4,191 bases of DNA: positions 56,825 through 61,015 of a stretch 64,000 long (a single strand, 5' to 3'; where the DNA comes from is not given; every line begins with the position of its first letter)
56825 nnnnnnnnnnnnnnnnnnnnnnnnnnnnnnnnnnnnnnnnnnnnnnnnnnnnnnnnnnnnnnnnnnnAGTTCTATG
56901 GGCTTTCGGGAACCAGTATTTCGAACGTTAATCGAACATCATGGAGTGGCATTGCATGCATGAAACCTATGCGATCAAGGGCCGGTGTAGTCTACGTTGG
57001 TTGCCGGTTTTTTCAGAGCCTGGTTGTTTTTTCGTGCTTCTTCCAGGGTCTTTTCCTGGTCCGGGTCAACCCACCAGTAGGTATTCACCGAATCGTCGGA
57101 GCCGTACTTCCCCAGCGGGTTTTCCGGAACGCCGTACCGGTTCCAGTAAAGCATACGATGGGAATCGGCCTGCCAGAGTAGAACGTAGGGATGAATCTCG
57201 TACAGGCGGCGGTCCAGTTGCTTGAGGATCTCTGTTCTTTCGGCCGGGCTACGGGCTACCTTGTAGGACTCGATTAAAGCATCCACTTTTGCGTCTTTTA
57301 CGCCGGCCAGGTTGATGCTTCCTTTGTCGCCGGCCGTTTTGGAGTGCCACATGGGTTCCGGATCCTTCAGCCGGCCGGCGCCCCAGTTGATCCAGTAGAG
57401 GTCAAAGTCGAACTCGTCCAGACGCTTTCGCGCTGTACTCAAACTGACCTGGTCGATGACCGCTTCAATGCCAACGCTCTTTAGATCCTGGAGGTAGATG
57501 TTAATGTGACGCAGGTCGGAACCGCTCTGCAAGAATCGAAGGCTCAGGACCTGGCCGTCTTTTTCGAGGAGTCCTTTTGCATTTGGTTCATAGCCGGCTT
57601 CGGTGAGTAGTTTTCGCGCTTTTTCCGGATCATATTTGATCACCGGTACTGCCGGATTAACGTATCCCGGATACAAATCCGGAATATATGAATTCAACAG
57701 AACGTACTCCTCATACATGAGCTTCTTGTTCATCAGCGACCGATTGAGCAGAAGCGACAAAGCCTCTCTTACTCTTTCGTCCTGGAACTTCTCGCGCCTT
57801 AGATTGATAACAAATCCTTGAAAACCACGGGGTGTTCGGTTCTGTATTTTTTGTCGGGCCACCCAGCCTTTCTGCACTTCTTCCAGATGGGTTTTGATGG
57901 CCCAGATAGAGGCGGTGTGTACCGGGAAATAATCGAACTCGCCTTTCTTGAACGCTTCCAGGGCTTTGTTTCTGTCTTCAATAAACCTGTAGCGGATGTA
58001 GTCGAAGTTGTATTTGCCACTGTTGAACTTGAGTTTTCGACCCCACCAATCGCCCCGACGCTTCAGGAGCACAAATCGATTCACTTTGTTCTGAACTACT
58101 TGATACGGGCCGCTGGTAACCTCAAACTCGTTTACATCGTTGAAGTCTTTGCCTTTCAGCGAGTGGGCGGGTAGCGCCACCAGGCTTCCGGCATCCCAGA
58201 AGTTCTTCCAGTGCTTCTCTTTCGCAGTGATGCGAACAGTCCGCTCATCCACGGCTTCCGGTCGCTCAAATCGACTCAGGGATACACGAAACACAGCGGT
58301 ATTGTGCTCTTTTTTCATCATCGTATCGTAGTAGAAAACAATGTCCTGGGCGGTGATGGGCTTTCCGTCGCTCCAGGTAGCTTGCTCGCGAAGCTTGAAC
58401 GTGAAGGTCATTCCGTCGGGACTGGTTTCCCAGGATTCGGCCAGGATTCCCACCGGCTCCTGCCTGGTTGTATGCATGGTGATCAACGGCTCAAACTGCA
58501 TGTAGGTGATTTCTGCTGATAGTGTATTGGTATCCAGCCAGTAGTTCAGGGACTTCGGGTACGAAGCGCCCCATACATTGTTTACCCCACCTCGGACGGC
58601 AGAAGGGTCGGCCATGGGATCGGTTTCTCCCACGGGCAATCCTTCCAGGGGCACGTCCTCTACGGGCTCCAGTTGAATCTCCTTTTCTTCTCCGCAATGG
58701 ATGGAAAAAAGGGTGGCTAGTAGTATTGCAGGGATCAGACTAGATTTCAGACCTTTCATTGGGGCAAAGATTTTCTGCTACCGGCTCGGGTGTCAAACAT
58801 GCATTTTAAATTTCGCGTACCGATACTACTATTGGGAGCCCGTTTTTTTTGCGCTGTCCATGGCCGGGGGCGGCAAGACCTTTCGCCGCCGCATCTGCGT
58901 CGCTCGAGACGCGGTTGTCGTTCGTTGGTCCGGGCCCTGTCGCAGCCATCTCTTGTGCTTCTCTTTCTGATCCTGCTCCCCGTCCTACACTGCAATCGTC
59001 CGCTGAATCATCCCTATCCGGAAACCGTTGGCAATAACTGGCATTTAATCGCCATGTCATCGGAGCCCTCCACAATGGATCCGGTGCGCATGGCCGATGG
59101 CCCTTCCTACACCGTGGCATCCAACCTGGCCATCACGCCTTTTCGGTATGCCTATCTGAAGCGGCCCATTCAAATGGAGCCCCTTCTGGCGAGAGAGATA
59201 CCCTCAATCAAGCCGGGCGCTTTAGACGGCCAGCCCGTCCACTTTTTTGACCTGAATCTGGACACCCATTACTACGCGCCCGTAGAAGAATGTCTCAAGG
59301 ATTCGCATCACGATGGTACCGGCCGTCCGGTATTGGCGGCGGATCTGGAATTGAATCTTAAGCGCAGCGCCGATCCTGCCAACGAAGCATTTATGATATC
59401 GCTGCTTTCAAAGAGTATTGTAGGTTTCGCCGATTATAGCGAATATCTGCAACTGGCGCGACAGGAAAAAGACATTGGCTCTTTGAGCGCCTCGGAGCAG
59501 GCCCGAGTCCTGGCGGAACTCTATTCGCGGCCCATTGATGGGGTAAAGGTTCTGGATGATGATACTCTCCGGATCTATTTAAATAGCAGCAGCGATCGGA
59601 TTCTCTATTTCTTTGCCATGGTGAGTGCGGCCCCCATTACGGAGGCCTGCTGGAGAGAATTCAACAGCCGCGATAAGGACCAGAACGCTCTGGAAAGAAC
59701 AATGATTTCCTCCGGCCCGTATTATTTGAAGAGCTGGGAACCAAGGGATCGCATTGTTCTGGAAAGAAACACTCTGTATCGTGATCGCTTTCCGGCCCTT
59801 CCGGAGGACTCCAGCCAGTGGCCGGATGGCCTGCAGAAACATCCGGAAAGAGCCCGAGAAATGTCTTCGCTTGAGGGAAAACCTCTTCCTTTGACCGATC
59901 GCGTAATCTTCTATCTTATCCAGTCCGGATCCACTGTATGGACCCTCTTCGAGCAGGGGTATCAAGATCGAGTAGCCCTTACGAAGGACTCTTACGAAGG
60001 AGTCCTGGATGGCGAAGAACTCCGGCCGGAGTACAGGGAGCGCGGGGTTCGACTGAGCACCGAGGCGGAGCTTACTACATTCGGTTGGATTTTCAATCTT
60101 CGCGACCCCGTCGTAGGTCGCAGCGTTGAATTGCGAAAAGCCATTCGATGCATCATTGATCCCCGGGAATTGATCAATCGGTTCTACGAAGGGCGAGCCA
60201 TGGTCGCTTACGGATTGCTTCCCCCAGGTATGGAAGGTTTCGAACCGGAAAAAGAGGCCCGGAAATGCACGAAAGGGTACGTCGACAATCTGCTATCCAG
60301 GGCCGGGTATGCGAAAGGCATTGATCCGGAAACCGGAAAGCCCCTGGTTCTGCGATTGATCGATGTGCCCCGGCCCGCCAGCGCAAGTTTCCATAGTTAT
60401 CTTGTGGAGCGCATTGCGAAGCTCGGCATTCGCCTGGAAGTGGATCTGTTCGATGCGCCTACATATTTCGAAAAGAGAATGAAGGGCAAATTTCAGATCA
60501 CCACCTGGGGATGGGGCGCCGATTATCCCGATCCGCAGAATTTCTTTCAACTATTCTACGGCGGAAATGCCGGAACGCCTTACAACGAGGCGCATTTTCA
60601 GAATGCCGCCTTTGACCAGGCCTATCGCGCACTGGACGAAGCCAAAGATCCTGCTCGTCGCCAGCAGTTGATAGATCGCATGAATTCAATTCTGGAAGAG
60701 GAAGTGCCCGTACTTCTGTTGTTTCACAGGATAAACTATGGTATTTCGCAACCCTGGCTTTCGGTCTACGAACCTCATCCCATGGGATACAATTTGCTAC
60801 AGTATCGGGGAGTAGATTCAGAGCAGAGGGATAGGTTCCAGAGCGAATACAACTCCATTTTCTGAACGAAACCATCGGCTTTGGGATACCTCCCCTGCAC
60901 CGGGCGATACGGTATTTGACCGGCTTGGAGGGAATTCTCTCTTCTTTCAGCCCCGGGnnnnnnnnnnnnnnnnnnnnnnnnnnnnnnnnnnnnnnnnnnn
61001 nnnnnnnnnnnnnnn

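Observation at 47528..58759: Peptide ABC transporter operon split by a 7TMR-DISM phosphatase paralog and an oppositely oriented leuA-like gene; the phosphatase is translationally chained to oppDF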

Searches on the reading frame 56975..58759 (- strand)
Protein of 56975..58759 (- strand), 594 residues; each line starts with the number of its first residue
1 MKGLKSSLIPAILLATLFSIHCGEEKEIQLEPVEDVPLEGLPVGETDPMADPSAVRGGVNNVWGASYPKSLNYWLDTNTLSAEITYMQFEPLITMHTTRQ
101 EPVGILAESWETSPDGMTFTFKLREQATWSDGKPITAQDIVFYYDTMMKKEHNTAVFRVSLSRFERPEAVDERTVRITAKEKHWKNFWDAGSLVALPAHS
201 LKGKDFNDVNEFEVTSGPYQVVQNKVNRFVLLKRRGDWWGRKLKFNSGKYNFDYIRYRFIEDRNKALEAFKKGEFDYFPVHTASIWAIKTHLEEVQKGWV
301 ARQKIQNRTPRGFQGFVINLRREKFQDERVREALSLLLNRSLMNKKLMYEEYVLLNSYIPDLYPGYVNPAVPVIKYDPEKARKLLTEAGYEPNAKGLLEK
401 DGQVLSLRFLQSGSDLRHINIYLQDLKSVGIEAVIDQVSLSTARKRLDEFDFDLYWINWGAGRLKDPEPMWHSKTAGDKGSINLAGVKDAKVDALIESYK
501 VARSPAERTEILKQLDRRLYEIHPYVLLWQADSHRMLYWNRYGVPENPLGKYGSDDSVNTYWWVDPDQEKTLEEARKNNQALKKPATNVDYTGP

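Call 3: search_protein_families(library=pfam, proteins=[window:56975-58759:-])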
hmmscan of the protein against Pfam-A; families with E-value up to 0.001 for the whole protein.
window:56975-58759:- (594 aa): 1 family
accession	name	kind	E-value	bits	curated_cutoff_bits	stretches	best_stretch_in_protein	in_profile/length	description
PF00496.27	SBP_bac_5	-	1.2e-73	248.8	32.4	1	101-479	1-366/368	Bacterial extracellular solute-binding proteins, family 5 Middle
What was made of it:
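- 56975..58759 (-): SBP1, an oppA-like family-5 substrate-binding protein. The N-terminus looks like a lipoprotein signal (by eye). SBP_bac_5 E = 1.2e-73 (call 3).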

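Call 4: search_protein_families(library=ncbifam, proteins=[window:56975-58759:-])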
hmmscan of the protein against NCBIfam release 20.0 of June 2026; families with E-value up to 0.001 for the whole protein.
window:56975-58759:- (594 aa): 10 families
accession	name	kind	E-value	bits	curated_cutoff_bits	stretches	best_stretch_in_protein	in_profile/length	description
TIGR02294.1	nickel_nikA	equivalog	1.1e-37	129.7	393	1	84-510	31-452/501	nickel ABC transporter substrate-binding protein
NF045467.1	Opp4A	equivalog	1.3e-32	112.7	650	1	71-531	49-528/556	oligopeptide ABC transporter substrate-binding protein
TIGR04028.1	SBP_KPN_01854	hypoth_equivalog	2e-32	112.4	468.5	1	106-521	48-470/509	TIGR04028 family ABC transporter substrate-binding protein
NF045468.1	Opp5A_nikA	equivalog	2e-29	102.4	600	1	91-515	47-443/488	nickel ABC transporter substrate-binding protein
NF047575.1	opine_bind_CntA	exception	3.8e-25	88.4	800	1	77-488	56-461/535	staphylopine-dependent metal ABC transporter substrate-binding lipoprotein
NF011942.0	PRK15413.1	equivalog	1e-19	70.7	594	1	78-393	48-345/512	glutathione ABC transporter substrate-binding protein GsiB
NF011684.0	PRK15104.1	equivalog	1.9e-18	66.5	947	2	83-171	64-148/543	oligopeptide ABC transporter substrate-binding protein OppA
NF011689.0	PRK15109.1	equivalog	3.1e-15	55.8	560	1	102-545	79-521/547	ABC transporter substrate-binding protein SapA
NF043070.1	DppA_dipep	equivalog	3.8e-15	55.5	1005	1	89-516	61-491/535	dipeptide ABC transporter periplasmic-binding protein DppA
NF007287.0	PRK09755.1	equivalog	4.9e-10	38.8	1098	1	78-147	53-121/535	ABC transporter substrate-binding protein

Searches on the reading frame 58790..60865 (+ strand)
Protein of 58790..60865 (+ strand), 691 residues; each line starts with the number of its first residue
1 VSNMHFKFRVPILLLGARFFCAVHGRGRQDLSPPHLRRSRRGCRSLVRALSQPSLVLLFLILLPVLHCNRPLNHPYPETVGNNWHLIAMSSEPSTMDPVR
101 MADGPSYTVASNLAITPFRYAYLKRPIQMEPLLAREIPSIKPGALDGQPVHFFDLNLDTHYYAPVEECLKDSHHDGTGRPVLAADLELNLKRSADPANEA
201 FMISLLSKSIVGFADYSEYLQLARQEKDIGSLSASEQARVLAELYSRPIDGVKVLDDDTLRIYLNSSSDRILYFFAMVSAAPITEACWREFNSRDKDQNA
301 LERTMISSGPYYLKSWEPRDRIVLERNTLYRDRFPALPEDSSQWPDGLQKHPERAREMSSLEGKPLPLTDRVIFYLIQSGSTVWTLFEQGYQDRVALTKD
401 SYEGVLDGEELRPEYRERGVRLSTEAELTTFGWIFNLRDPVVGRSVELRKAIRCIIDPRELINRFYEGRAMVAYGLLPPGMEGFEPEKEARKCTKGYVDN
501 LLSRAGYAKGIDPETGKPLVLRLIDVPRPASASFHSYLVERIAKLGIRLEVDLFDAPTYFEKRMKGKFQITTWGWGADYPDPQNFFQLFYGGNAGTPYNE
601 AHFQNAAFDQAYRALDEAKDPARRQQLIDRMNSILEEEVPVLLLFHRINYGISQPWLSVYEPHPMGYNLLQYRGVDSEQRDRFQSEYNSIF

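Call 3: search_protein_families(library=pfam, proteins=[window:58790-60865:+])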
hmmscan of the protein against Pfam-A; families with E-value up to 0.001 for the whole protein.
window:58790-60865:+ (691 aa): 1 family
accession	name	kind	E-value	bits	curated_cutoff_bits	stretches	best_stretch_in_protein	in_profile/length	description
PF00496.27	SBP_bac_5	-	8.9e-45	153.8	32.4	1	174-594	30-365/368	Bacterial extracellular solute-binding proteins, family 5 Middle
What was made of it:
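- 59075..60865 (+): Second SBP_bac_5 substrate-binding protein (SBP2), divergent from SBP1. The gene call gives 596 aa. The mechanical ORF from GTG 58790 gives 691 aa. Pfam SBP_bac_5 E = 8.9e-45 (call 3).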

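Call 4: search_protein_families(library=ncbifam, proteins=[window:58790-60865:+])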
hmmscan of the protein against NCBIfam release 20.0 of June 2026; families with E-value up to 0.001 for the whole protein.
window:58790-60865:+ (691 aa): 10 families
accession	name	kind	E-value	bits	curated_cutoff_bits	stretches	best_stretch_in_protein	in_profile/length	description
NF011684.0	PRK15104.1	equivalog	5.3e-22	78.2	947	2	444-661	311-525/543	oligopeptide ABC transporter substrate-binding protein OppA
NF011689.0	PRK15109.1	equivalog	1.8e-14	53.3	560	2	434-646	301-509/547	ABC transporter substrate-binding protein SapA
NF043070.1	DppA_dipep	equivalog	1.3e-13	50.4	1005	1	445-651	306-510/535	dipeptide ABC transporter periplasmic-binding protein DppA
NF045468.1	Opp5A_nikA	equivalog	6.7e-13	47.9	600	1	420-669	233-481/488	nickel ABC transporter substrate-binding protein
TIGR02294.1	nickel_nikA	equivalog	1.5e-12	46.8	393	1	444-635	264-458/501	nickel ABC transporter substrate-binding protein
NF045467.1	Opp4A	equivalog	9.4e-12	43.9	650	1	445-649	316-530/556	oligopeptide ABC transporter substrate-binding protein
NF043077.1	MMSYN1_0169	equivalog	3.4e-08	32.4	650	1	555-593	698-737/896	oligopeptide ABC transporter substrate-binding protein OppA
NF007287.0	PRK09755.1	equivalog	6.6e-08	31.8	1098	1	433-658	294-514/535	ABC transporter substrate-binding protein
NF047575.1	opine_bind_CntA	exception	2.6e-05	23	800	1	447-638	300-496/535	staphylopine-dependent metal ABC transporter substrate-binding lipoprotein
TIGR04028.1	SBP_KPN_01854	hypoth_equivalog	7.5e-05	21.5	468.5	1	434-572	259-401/509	TIGR04028 family ABC transporter substrate-binding protein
